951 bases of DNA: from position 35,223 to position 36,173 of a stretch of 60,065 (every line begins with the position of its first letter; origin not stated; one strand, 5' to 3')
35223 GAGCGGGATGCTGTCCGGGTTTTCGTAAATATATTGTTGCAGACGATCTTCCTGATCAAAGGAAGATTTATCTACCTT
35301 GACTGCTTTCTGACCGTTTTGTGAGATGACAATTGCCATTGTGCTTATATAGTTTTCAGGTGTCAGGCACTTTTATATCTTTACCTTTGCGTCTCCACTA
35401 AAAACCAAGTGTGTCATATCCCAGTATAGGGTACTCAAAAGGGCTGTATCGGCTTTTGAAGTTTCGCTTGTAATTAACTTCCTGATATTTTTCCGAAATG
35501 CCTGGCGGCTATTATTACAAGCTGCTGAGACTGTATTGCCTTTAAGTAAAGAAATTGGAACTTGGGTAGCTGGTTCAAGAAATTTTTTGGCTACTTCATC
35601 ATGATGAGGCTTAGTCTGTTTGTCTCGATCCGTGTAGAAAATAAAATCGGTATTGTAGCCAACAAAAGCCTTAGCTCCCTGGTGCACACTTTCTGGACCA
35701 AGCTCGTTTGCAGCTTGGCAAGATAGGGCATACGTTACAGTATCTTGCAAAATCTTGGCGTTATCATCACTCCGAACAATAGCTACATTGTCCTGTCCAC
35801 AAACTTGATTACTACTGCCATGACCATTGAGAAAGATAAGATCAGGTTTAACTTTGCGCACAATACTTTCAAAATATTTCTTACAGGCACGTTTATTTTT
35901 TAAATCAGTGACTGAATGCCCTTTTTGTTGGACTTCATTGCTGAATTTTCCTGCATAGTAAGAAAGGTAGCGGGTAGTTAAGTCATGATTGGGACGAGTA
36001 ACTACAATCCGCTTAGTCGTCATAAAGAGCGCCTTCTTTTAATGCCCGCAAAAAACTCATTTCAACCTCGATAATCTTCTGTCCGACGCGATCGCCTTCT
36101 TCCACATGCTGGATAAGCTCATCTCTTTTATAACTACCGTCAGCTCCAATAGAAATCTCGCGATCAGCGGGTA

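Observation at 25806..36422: Twelve co-directional, tightly packed genes: a type III R-M system embedded in an uncharacterised candidate defence operon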

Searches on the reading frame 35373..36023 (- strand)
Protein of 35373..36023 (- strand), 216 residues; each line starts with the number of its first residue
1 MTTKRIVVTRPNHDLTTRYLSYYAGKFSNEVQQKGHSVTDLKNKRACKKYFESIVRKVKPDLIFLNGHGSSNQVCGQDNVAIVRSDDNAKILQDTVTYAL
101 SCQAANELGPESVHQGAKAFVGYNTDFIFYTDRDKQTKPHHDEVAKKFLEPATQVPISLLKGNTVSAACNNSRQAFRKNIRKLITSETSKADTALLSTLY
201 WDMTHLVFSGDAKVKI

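Call 9: search_protein_families(library=pfam, max_evalue=0.1, proteins=[window:35373-36023:-])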
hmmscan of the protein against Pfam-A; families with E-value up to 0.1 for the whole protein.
window:35373-36023:- (216 aa): 2 families
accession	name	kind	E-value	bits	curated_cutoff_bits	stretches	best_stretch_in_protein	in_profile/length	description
PF14639.11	YqgF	-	0.033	14.4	35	0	39-87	43-91/150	Holliday-junction resolvase-like of SPT6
PF14271.11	DUF4359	-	0.034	15.2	27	0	162-199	38-75/103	Domain of unknown function (DUF4359)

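Call 10: search_protein_families(library=padloc, max_evalue=0.1, proteins=[window:35373-36023:-])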
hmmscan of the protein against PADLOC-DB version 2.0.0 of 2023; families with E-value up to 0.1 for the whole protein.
window:35373-36023:- (216 aa): 0 families

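Call 13: search_protein_families(library=ncbifam, max_evalue=0.01, proteins=[window:35373-36023:-])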
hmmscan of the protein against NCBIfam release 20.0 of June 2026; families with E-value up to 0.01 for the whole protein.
window:35373-36023:- (216 aa): 0 families

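Call 14: search_protein_families(library=phrogs, max_evalue=0.01, proteins=[window:35373-36023:-])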
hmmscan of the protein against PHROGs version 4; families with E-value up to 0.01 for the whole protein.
window:35373-36023:- (216 aa): 0 families

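Call 35: find_homologous_proteins(query=window:35373-36023:-, max_evalue=0.001)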
Query window:35373-36023:- (216 aa): 88 proteins with E <= 0.001 among 157 candidates.
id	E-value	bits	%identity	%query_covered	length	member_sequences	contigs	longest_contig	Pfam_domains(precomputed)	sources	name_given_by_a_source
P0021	6.3e-140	482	100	100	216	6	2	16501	-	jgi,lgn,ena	jgi:hypothetical protein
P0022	4.0e-79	283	58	98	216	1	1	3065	-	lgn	-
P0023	5.4e-78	279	62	99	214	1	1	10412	-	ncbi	-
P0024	2.8e-77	277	59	100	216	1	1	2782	-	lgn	-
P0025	1.3e-75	272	61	96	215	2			-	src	-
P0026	3.3e-67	244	53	100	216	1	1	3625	-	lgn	-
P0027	3.7e-63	231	52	98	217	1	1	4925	-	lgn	-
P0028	2.8e-55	205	45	100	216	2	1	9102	-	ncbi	-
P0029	2.9e-55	205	45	99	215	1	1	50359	-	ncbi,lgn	ncbi:MAG: hypothetical protein WAP74_03840 [Patescibacteria group bacterium]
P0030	4.2e-54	201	45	99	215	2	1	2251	-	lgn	-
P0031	4.9e-52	195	47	94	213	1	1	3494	-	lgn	-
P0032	8.1e-51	191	46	97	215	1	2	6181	-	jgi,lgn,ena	-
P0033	5.4e-49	185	44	98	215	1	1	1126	-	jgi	jgi:hypothetical protein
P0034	5.3e-47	178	42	98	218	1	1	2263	-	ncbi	-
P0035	1.1e-46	177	44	98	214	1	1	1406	-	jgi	-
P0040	2.6e-44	169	41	99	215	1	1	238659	-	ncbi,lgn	ncbi:MAG: hypothetical protein ABIB61_01960 [Candidatus Shapirobacteria bacterium]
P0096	1.2e-35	141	36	100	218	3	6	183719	-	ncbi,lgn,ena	ncbi:MAG: hypothetical protein AAB441_00775 [Patescibacteria group bacterium]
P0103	1.8e-32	131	35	96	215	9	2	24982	-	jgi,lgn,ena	jgi:hypothetical protein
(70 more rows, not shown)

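Call 39: find_related_loci(query=A4, collection=genome_contigs, flank=8000)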
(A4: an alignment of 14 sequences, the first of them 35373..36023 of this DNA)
Query A4 (216 aa) in genome_contigs; peptide patterns used: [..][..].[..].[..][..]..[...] (x = any residue, [..] = any of these).
22 stretches matched a pattern; 13 encode a relative of the query (tblastn E <= 1e-3); 13 distinct loci.
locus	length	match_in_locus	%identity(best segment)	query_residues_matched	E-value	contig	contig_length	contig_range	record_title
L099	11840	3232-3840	46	5-207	5e-64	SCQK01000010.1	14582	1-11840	MAG: Patescibacteria group bacterium isolate DP16D_bin.9 DP16D_bin.9-84082, whole genome shotgun sequence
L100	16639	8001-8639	41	4-216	6e-52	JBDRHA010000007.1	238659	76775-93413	MAG: Candidatus Shapirobacteria bacterium isolate MEGAHIT-group-1.477 k141_1291627, whole genome shotgun sequence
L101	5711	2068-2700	38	4-216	4e-46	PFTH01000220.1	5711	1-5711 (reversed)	MAG: Candidatus Roizmanbacteria bacterium CG_4_9_14_0_8_um_filter_34_12 CG_4_9_14_0.8_um_filter_scaffold_6439_c, whole g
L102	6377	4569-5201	37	4-216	1e-44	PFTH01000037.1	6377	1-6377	MAG: Candidatus Roizmanbacteria bacterium CG_4_9_14_0_8_um_filter_34_12 CG_4_9_14_0.8_um_filter_scaffold_7155_c, whole g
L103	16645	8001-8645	36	2-216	1e-42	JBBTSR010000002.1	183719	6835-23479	MAG: Patescibacteria group bacterium isolate H41-bin132_1 H41_bin132_1_000000000002, whole genome shotgun sequence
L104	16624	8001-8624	40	6-216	2e-42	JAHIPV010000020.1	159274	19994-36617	MAG: Patescibacteria group bacterium isolate KR13_S3.mb.84 KR13_S3.mb.84_k141_559458, whole genome shotgun sequence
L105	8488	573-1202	36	6-216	2e-39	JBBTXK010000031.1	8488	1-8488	MAG: Patescibacteria group bacterium isolate H51-bin196_1 H51_bin196_1_000000000031, whole genome shotgun sequence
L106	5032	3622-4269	33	1-216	1e-37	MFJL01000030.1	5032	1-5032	MAG: Candidatus Gottesmanbacteria bacterium RIFCSPHIGHO2_02_FULL_39_11 rifcsphigho2_02_scaffold_43682, whole genome shot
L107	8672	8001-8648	32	1-216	2e-36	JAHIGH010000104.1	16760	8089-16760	MAG: Patescibacteria group bacterium isolate KR11_N2.mb.17 KR11_N2.mb.17_k141_52003, whole genome shotgun sequence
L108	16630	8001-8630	34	6-216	5e-36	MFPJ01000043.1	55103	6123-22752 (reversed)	MAG: Candidatus Levybacteria bacterium RIFCSPLOWO2_12_FULL_39_17 rifcsplowo2_12_scaffold_752, whole genome shotgun seque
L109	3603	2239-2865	32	7-216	3e-35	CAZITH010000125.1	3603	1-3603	MAG TPA_asm: uncultured Gammaproteobacteria bacterium isolate SRP135725_co1_94 genome assembly, contig: NODE_44755_lengt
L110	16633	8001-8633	43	6-216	1e-51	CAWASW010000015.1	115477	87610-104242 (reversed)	MAG: Candidatus Woesebacteria bacterium isolate MFD02832.bin.1.153 genome assembly, contig: contig_41427, whole genome s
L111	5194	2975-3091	41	4-44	4e-4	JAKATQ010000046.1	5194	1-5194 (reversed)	MAG: Nanoarchaeota archaeon isolate YP2.bin8 NODE_14988_length_5194_cov_2.349319, whole genome shotgun sequence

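Call 41: find_encoding_contigs(protein=P0040, flank=8000, max_places=2)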
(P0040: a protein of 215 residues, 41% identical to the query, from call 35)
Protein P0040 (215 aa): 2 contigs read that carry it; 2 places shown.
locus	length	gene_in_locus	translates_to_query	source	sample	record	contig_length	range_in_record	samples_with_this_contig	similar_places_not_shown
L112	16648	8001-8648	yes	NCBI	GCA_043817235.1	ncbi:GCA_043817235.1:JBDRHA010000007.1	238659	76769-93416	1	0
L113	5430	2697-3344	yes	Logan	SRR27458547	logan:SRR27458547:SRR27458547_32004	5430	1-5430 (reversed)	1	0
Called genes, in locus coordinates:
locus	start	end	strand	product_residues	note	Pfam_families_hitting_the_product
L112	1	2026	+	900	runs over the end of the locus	PF07517:SecA_DEAD, PF01043:SecA_PP_bind, PF21090:P-loop_SecA, PF07516:SecA_SW, PF02810:SEC-C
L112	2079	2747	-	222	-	PF01797:Y1_Tnp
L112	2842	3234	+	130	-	-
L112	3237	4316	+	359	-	PF03462:PCRF, PF00472:RF-1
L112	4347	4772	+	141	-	-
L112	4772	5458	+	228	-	PF00005:ABC_tran, PF13304:AAA_21 (faint)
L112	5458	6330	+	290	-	PF18075:FtsX_ECD, PF02687:FtsX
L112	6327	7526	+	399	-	PF01551:Peptidase_M23 (faint)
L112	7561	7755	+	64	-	-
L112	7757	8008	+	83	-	-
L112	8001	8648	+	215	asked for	-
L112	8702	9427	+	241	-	PF00932:LTD (weak)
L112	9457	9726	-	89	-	-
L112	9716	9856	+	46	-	-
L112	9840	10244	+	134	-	PF04892:VanZ-LLP1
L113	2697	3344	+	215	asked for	-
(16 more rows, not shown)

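Call 42: find_encoding_contigs(protein=P0096, flank=8000, max_places=3)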
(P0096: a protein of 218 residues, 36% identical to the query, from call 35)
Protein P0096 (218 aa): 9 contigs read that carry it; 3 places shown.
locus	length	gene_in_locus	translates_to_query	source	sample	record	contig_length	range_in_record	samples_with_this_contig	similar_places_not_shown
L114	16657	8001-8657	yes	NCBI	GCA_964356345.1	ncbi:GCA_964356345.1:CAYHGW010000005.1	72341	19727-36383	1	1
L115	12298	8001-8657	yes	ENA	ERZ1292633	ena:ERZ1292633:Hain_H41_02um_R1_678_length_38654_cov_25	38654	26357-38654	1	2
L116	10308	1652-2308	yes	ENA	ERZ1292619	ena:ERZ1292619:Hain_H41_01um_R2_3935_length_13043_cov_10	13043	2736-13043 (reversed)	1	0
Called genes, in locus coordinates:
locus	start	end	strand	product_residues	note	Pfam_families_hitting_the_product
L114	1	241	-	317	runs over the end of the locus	PF03141:Methyltransf_29 (weak), PF02353:CMAS, PF13489:Methyltransf_23, PF02390:Methyltransf_4 (weak), PF13847:Methyltransf_31, PF08241:Methyltransf_11, PF08242:Methyltransf_12, PF13649:Methyltransf_25, +1 more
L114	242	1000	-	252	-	PF00535:Glycos_transf_2, PF10111:Glyco_tranf_2_2 (faint)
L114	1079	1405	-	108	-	PF01909:NTP_transf_2, PF18765:Polbeta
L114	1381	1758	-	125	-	PF05168:HEPN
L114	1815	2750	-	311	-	PF01073:3Beta_HSD, PF01370:Epimerase, PF02719:Polysacc_synt_2, PF04321:RmlD_sub_bind, PF05368:NmrA (weak), PF07993:NAD_binding_4 (weak), PF13460:NAD_binding_10, PF16363:GDP_Man_Dehyd, +1 more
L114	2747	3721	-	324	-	PF01408:GFO_IDH_MocA, PF01488:Shikimate_DH (faint), PF03447:NAD_binding_3 (faint), PF02894:GFO_IDH_MocA_C, PF22725:GFO_IDH_MocA_C3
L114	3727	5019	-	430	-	PF03721:UDPG_MGDP_dh_N, PF00984:UDPG_MGDP_dh, PF03720:UDPG_MGDP_dh_C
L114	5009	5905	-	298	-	PF00106:adh_short, PF08643:DUF1776, PF08659:KR, PF13561:adh_short_C2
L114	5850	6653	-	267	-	PF00923:TAL_FSA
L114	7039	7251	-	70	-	PF24113:DUF7387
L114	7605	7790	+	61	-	-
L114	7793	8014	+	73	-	-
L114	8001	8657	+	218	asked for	-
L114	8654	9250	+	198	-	PF00702:Hydrolase, PF08645:PNK3P (weak), PF13419:HAD_2 (weak), PF13242:Hydrolase_like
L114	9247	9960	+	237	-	PF00483:NTP_transferase, PF12804:NTP_transf_3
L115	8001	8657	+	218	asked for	-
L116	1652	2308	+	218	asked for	-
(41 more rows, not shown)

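Call 43: find_encoding_contigs(protein=P0103, flank=8000, max_places=3)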
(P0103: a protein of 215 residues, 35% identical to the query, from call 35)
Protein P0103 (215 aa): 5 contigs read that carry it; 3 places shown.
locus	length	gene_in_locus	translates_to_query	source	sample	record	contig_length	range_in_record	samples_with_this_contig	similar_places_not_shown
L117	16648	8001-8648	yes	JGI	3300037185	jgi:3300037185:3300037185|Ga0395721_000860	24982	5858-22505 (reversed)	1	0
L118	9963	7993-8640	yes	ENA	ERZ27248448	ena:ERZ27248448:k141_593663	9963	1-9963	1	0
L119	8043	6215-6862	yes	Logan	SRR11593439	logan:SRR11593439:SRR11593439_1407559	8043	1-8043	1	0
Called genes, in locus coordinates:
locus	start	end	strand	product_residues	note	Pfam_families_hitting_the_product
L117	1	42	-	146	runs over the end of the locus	PF13091:PLDc_2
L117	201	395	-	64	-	-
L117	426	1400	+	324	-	PF01022:HTH_5 (weak), PF01047:MarR (weak), PF12802:MarR_2 (faint)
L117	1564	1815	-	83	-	PF05016:ParE_toxin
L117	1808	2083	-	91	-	PF02604:PhdYeFM_antitox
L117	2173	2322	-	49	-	-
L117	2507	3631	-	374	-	PF04389:Peptidase_M28, PF01546:Peptidase_M20, PF07687:M20_dimer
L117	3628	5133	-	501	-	PF00206:Lyase_1, PF14698:ASL_C2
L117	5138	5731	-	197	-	-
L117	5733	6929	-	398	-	PF00764:Arginosuc_synth, PF06508:QueC (weak), PF20979:Arginosuc_syn_C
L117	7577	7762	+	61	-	-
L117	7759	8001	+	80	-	-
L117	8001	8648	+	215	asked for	-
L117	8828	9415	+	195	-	-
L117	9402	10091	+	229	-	PF08843:AbiEii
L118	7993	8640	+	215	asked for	-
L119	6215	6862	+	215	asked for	-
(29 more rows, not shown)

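Call 59: search_solved_structures(query=A3, max_evalue=1)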
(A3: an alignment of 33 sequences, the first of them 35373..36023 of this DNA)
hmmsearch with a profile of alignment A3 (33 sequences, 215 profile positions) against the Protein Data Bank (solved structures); distinct sequences matched with E-value up to 1: 1.
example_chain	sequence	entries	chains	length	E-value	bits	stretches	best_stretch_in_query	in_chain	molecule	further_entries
1o4s_A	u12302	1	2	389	0.11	15.2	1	2-102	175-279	Aspartate aminotransferase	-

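Call 72: predict_structure(alignment_id=A3)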
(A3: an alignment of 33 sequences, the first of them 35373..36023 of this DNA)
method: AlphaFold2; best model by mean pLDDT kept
length: 216 residues; sequences in the alignment: 33
mean_pLDDT: 96.5   pTM: 0.92
mean pLDDT of the five models: 96.5, 96.6, 96.2, 95.7, 95.5
residues with pLDDT >= 90: 203; 70-90: 10; 50-70: 3; < 50: 0
segments of 3 or more residues with pLDDT < 50: none
pLDDT, mean of each block of 10 residues (from residue 1): 93 98 98 97 98 98 98 98 98 99 96 99 98 95 98 98 98 98 80 92 99 98
secondary structure, 60 per line:
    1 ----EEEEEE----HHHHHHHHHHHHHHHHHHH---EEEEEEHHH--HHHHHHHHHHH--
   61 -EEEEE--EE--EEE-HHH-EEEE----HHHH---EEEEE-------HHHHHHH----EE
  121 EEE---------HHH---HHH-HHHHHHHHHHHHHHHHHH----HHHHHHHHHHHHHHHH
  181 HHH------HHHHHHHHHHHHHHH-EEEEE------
elements in order: E5-10 H15-33 E37-42 H48-58 E62-66 E73-75 E81-84 H89-92 E96-100 H108-114 E119-123 H143-160 H165-183 H190-204 E206-210

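Call 76: fold_search(model_id=the predicted structure, library=pdb)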
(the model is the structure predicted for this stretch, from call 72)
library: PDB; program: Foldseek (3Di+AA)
matches with E <= 10: 993; with E <= 0.001: 10
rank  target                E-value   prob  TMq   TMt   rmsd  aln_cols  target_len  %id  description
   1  8tl0_D                8.2e-07  1.00  0.59  0.29   4.5       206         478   16  Structure of activated SAVED-CHAT filament (released 2024-03-06)
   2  8tl0_A                1.1e-06  1.00  0.59  0.29   4.5       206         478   16  Structure of activated SAVED-CHAT filament (released 2024-03-06)
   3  8tl0_C                1.3e-06  1.00  0.58  0.29   5.7       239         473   14  Structure of activated SAVED-CHAT filament (released 2024-03-06)
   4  8tl0_B                2.4e-06  1.00  0.58  0.28   4.9       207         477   17  Structure of activated SAVED-CHAT filament (released 2024-03-06)
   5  8tl0_I                3.1e-06  1.00  0.57  0.28   5.8       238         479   14  Structure of activated SAVED-CHAT filament (released 2024-03-06)
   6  7wr0                  1.2e-04  1.00  0.48  0.45   6.5       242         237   12  P32 of caspase-4 C258A mutant (released 2023-01-25)
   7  5u1s_A                2.0e-04  1.00  0.51  0.09   5.3       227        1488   16  Crystal structure of the Saccharomyces cerevisiae separase-securin complex at 3.0 angstrom resolution (released 2017-02-08)
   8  4ief_B                2.3e-04  1.00  0.62  0.34   4.4       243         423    9  Complex of Porphyromonas gingivalis RgpB pro- and mature domains (released 2013-04-10)
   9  6mzo                  2.6e-04  0.98  0.40  0.27  14.2       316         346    8  X-ray Structure of an Inactive Zymogen C11 Protease from Parabacteroides distasonis (released 2019-04-17)
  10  4ief_D                6.6e-04  1.00  0.62  0.34   4.6       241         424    9  Complex of Porphyromonas gingivalis RgpB pro- and mature domains (released 2013-04-10)
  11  6ob8_A                1.2e-03  0.93  0.32  0.24  16.6       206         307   10  Crystal structure of a dual sensor histidine kinase in green light illuminated state (released 2019-09-18)
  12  7wr6_A                1.6e-03  0.99  0.50  0.44   6.3       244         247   12  Crystal structure of ADP-riboxanated caspase-4 in complex with Af1521 (released 2023-01-25)
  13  1pey_C                1.8e-03  1.00  0.32  0.52   5.0       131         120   16  Crystal structure of the Response Regulator Spo0F complexed with Mn2+ (released 2004-05-18)
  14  6oap_A                2.2e-03  0.91  0.33  0.25  16.4       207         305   10  Crystal structure of a dual sensor histidine kinase in the green-light absorbing Pg state (released 2019-09-18)
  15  6oaq_A                2.2e-03  0.89  0.31  0.24  16.4       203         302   10  Crystal structure of a dual sensor histidine kinase in BeF3- bound state (released 2019-09-18)
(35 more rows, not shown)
